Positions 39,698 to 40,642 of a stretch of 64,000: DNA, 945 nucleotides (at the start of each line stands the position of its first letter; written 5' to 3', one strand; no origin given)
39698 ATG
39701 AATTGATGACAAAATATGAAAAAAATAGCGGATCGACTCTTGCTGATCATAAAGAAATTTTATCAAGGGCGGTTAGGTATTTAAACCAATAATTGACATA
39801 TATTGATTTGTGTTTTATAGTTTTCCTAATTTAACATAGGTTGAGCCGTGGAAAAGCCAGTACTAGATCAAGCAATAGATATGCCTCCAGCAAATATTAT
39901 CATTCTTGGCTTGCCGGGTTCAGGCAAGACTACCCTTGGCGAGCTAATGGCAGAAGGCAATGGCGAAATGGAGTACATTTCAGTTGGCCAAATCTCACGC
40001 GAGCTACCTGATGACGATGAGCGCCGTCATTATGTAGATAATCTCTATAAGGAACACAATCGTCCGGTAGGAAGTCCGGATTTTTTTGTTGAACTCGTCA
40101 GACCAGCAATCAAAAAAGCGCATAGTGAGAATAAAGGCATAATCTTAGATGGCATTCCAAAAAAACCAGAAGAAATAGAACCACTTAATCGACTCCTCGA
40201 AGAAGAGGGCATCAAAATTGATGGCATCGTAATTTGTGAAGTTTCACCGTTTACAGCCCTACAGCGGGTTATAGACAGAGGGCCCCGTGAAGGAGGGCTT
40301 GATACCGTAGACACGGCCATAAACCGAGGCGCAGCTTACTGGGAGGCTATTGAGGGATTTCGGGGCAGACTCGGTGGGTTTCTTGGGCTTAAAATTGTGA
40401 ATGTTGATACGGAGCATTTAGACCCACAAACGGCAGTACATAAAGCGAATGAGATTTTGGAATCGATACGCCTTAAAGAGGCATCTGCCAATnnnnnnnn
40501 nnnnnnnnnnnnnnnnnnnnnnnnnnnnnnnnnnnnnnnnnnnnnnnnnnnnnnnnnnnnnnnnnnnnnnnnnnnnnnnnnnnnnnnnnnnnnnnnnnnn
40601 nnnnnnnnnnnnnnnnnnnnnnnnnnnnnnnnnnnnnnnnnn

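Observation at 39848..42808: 986-aa protein fusing an adenylate-kinase-like domain to a large uncharacterised domain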

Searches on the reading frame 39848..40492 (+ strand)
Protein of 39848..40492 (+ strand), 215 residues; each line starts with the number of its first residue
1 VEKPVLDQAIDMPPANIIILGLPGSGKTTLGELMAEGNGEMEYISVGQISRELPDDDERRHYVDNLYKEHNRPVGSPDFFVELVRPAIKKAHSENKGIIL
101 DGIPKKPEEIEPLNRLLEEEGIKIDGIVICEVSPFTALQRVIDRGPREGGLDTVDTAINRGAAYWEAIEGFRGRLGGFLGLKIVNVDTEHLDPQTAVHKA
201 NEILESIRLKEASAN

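Call 75: search_solved_structures(query=window:39848-40492:+, max_evalue=0.000001, show_alignments=4)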
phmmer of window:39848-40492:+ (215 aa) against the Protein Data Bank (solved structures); distinct sequences matched with E-value up to 0.000001: 34.
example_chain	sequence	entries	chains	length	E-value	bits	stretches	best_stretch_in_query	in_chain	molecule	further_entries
9d2f_A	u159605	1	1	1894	3.4e-11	46.7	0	14-113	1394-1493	Adenylate kinase 9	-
2osb_A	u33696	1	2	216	5.3e-10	42.8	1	16-144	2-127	Adenylate kinase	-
4mkh_A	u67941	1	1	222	7.1e-10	42.4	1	15-142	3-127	Adenylate kinase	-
2cdn_A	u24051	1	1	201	7.8e-10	42.2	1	16-166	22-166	ADENYLATE KINASE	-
1p4s_A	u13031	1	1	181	7.9e-10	42.2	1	17-166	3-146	Adenylate kinase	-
4ntz_A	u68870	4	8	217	1.4e-09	41.4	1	14-144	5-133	Adenylate kinase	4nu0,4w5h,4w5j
5g3y_A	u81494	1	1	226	2.2e-09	40.8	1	16-144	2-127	ADENYLATE KINSE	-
2oo7_A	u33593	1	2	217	3.6e-09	40.1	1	16-144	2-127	Adenylate kinase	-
2ori_A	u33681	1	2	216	3.6e-09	40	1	16-144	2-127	Adenylate kinase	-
2eu8_A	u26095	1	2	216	3.6e-09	40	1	16-144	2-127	Adenylate kinase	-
2qaj_A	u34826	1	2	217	3.7e-09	40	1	16-144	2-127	Adenylate kinase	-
5x6i_A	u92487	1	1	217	3.7e-09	40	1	16-144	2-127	Adenylate kinase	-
1p3j_A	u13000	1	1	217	3.7e-09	40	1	16-144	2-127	Adenylate kinase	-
2p3s_A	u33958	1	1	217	3.7e-09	40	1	16-144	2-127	Adenylate kinase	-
4mkf_A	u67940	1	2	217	4.9e-09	39.6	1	16-143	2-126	Adenylate kinase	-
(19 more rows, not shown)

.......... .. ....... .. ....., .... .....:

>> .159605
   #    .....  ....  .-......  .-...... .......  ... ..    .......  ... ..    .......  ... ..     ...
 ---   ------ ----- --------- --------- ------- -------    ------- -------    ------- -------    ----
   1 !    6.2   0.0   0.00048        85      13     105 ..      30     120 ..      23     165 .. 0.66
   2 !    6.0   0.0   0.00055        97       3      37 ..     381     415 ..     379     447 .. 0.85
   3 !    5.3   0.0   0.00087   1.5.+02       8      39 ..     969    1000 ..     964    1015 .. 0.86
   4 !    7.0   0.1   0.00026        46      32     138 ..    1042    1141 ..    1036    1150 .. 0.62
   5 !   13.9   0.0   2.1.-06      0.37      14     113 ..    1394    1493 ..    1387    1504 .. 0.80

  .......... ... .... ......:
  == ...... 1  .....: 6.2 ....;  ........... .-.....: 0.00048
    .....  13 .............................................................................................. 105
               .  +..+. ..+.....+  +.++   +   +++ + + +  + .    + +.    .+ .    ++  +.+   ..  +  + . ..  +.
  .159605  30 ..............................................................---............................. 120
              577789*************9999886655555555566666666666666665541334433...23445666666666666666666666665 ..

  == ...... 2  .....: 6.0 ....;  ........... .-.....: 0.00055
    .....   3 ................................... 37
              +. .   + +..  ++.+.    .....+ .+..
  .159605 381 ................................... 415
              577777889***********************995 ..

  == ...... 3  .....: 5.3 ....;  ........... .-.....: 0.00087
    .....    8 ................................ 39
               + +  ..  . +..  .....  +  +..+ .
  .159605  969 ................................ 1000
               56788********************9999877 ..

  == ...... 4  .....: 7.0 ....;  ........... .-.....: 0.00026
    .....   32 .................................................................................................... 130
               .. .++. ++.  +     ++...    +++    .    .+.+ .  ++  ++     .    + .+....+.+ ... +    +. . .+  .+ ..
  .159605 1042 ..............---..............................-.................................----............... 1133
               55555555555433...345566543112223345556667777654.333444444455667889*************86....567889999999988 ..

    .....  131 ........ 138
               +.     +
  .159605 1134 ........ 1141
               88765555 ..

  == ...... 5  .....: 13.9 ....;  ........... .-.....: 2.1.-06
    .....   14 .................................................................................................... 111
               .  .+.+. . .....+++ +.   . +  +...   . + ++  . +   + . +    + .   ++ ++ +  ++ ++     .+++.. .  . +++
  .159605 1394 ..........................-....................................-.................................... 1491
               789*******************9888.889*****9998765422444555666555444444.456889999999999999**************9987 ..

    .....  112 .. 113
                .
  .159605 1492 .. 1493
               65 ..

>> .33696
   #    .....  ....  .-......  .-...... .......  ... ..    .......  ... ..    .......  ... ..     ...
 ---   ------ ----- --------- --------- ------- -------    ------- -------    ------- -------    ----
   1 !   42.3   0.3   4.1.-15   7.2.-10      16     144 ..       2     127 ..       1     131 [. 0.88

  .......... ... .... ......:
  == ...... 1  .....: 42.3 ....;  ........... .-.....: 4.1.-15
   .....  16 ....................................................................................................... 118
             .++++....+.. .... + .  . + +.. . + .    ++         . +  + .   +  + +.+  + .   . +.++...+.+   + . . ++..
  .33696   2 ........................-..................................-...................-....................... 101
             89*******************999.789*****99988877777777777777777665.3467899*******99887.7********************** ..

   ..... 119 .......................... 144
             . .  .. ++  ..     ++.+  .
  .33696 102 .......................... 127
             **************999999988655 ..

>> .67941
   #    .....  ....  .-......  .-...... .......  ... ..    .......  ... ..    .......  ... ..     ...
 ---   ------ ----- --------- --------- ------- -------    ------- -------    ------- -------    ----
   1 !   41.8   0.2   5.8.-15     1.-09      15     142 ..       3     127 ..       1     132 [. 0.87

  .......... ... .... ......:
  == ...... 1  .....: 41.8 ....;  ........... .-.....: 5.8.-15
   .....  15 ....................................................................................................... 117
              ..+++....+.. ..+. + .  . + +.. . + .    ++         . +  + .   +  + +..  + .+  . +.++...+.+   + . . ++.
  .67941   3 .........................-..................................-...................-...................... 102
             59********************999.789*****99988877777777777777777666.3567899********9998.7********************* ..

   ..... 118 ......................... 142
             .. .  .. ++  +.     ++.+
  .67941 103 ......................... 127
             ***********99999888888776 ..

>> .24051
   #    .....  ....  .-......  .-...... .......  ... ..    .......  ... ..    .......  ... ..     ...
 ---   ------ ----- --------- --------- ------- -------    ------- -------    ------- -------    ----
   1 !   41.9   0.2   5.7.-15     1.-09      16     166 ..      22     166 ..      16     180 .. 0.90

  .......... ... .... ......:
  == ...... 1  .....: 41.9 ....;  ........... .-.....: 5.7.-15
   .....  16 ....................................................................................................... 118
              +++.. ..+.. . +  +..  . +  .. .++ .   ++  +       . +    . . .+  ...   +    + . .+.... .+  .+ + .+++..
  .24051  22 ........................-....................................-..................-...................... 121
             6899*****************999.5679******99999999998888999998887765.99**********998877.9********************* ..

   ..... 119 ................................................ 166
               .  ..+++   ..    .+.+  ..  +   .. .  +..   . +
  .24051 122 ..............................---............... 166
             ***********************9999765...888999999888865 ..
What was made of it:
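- On Adenylate kinase / NMP kinase (PF00406): They align to the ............NR segment of M. tuberculosis Adk (call 75).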
